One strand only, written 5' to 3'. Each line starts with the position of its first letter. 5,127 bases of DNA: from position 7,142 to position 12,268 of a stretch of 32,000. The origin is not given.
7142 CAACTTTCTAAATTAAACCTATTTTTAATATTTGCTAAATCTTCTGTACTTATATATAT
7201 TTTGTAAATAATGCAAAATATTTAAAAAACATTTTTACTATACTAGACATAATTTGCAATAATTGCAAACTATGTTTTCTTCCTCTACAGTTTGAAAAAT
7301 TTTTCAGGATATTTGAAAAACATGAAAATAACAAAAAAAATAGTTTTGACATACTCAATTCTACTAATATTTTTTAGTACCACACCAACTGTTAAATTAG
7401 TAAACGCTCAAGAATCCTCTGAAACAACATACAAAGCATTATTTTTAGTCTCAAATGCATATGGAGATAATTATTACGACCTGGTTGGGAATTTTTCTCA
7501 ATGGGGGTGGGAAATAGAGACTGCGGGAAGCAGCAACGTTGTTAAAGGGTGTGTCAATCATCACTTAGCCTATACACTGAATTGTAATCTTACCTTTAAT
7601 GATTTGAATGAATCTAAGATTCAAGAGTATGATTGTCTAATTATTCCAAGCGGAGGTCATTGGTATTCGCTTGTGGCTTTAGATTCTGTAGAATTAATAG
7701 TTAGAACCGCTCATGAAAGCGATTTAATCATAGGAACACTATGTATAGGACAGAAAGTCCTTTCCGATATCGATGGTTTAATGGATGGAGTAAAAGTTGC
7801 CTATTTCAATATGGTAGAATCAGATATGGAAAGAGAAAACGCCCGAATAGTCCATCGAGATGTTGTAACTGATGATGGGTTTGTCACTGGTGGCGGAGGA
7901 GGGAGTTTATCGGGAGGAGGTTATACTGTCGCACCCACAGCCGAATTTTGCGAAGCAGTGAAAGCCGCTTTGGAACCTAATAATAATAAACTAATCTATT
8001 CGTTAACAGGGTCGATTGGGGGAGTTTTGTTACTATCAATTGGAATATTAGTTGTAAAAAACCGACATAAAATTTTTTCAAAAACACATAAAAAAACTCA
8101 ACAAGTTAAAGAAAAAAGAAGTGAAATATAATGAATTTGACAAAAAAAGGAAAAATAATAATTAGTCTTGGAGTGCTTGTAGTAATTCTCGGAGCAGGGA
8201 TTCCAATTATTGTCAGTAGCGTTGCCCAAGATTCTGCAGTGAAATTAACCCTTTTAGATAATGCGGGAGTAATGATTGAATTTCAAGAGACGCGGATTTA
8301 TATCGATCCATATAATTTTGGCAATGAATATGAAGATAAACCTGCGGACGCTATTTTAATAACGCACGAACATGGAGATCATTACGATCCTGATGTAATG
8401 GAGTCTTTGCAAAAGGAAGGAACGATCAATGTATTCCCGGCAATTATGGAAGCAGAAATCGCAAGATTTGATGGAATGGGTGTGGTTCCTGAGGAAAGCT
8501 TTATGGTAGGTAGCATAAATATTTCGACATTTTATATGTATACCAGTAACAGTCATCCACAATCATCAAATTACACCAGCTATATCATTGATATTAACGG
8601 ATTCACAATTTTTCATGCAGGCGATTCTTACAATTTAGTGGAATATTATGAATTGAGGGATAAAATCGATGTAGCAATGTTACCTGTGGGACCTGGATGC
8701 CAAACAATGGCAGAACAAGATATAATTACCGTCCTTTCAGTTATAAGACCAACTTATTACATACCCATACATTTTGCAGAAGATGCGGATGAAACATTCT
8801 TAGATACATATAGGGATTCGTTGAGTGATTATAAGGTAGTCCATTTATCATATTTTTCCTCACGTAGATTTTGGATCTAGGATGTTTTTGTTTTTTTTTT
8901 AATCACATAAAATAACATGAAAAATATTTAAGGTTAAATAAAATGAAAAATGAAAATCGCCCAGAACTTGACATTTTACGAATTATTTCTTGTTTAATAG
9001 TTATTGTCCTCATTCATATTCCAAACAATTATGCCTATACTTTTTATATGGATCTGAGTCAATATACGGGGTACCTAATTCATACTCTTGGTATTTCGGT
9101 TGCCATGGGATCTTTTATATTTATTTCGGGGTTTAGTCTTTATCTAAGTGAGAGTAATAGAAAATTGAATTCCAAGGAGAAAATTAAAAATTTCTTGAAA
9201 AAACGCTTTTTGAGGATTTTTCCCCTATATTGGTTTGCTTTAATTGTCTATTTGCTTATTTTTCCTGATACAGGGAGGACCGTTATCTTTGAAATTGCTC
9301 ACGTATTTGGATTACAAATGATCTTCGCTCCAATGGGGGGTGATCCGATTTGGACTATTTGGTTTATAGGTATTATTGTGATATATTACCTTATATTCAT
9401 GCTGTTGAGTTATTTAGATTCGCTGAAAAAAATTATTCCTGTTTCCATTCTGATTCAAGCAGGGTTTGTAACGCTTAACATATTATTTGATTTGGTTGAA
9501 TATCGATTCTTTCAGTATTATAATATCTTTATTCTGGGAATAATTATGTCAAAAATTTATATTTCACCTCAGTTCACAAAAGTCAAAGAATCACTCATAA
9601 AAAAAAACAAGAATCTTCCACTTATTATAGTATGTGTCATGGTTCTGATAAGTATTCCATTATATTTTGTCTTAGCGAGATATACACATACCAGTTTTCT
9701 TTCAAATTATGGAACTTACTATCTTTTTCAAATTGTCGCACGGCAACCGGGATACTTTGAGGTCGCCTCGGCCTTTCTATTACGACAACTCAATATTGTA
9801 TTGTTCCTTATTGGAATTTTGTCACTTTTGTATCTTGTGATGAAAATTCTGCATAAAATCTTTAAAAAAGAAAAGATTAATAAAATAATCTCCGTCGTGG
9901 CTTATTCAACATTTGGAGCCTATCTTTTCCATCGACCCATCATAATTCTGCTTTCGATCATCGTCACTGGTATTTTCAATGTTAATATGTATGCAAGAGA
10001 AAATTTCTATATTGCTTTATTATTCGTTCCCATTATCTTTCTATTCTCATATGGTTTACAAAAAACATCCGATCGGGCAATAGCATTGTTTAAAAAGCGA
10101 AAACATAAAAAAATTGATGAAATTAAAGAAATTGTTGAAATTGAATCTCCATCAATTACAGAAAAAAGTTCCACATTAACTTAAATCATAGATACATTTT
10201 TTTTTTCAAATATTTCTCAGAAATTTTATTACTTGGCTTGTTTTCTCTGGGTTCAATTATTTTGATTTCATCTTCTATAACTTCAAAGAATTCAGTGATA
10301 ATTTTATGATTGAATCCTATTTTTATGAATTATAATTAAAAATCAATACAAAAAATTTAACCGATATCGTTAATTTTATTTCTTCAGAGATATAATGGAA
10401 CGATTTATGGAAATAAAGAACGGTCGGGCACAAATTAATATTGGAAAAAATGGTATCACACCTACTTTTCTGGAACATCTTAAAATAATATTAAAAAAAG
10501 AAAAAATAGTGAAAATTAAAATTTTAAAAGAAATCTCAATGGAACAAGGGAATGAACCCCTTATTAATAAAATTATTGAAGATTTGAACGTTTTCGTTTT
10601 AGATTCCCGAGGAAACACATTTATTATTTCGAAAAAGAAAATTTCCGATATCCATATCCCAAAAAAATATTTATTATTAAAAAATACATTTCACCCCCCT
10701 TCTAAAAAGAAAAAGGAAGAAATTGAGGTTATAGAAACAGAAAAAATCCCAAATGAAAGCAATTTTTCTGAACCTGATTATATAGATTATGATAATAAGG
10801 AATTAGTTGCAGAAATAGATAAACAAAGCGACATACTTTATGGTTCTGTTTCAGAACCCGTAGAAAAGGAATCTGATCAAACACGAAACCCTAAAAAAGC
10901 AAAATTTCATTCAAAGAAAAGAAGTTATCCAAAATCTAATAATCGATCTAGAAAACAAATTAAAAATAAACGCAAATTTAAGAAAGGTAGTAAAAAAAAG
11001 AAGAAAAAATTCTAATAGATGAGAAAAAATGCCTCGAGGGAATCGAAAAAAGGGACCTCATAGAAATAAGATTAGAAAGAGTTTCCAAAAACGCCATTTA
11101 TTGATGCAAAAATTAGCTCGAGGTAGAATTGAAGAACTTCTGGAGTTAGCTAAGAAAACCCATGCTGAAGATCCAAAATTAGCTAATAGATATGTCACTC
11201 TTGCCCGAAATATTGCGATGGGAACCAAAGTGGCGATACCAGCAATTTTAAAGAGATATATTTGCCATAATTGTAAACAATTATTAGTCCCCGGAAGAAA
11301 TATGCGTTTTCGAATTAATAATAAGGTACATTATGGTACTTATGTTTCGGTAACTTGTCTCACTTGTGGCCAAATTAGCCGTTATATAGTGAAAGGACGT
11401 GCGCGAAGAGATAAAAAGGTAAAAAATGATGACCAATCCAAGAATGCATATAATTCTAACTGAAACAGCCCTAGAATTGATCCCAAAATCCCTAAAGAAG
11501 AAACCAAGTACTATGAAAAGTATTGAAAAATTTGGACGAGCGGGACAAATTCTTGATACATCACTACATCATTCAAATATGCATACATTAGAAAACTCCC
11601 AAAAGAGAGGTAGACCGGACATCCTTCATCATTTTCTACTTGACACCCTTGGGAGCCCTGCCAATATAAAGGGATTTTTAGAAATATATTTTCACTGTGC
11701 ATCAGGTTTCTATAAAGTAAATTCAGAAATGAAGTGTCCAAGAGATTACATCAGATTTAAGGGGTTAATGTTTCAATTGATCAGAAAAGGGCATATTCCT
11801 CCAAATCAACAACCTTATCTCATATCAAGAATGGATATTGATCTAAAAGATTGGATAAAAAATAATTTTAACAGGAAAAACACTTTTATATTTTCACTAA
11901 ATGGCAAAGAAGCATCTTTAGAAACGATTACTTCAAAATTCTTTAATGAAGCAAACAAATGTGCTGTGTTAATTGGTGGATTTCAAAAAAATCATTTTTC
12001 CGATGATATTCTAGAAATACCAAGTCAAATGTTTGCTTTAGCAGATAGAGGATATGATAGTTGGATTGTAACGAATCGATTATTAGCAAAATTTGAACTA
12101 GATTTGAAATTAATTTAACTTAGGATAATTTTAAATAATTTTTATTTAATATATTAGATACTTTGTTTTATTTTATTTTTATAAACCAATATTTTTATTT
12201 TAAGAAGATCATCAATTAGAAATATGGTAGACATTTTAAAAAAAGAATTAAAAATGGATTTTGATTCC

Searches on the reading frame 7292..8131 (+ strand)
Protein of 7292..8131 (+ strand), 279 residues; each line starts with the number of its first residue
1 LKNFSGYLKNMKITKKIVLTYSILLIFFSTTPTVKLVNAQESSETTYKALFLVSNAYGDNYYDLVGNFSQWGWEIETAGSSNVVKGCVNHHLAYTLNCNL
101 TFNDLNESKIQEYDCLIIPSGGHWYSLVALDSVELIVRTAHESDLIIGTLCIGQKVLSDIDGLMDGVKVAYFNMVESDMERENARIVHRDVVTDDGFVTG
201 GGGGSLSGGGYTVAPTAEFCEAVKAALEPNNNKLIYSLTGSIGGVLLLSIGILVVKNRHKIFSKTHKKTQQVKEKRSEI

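Call 95: search_protein_families(library=pfam, proteins=[window:7292-8131:+], max_evalue=0.0001)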
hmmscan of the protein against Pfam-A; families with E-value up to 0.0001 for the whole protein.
window:7292-8131:+ (279 aa): 1 family
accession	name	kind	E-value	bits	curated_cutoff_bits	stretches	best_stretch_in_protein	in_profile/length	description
PF01965.30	DJ-1_PfpI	-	5.8e-14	52.7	26.6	1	49-203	3-152/165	DJ-1/PfpI family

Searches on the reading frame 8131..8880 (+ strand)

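Call 95: search_protein_families(library=pfam, proteins=[window:8131-8880:+], max_evalue=0.0001)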
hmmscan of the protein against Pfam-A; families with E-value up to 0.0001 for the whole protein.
window:8131-8880:+ (249 aa): 2 families
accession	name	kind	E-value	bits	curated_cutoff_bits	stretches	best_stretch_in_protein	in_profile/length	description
PF13483.12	Lactamase_B_3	-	3.2e-21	76.4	24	1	38-214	1-160/160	Beta-lactamase superfamily domain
PF12706.13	Lactamase_B_2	-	7.6e-12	45.7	27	1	69-215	27-200/200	Beta-lactamase superfamily domain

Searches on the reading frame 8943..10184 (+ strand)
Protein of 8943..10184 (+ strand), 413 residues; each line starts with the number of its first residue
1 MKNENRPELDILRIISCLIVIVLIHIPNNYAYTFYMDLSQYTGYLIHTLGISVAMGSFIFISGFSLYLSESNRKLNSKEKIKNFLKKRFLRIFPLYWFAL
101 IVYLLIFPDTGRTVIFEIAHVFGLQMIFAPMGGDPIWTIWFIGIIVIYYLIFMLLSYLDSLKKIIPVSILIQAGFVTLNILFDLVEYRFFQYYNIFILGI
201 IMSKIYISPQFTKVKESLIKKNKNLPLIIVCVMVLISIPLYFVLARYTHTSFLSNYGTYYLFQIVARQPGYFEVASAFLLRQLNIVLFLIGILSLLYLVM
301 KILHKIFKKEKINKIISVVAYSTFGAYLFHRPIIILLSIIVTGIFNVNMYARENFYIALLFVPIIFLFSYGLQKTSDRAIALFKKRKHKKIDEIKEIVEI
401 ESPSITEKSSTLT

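Call 95: search_protein_families(library=pfam, proteins=[window:8943-10184:+], max_evalue=0.0001)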
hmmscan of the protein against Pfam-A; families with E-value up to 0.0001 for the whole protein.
window:8943-10184:+ (413 aa): 1 family
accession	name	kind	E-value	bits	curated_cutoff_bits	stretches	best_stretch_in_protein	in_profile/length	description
PF01757.29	Acyl_transf_3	-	1.5e-20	73.9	31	1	8-370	3-322/326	Acyltransferase domain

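Call 96: search_protein_families(library=padloc, proteins=[window:8943-10184:+], max_evalue=0.001)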
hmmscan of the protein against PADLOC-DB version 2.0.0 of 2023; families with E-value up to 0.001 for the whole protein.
window:8943-10184:+ (413 aa): 0 families

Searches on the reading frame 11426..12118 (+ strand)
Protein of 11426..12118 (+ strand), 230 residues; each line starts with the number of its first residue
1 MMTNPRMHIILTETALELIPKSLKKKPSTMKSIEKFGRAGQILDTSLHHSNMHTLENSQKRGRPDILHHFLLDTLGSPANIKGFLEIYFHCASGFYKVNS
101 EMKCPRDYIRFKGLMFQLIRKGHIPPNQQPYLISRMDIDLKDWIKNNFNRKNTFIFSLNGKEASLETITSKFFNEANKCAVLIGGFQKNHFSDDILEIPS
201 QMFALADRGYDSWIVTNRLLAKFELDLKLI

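Call 95: search_protein_families(library=pfam, proteins=[window:11426-12118:+], max_evalue=0.0001)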
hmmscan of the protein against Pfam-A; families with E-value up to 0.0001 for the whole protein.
window:11426-12118:+ (230 aa): 1 family
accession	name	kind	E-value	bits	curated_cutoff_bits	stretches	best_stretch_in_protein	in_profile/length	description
PF03587.19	EMG1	-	5.9e-41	140.6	28.2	1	9-224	1-197/197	EMG1/NEP1 methyltransferase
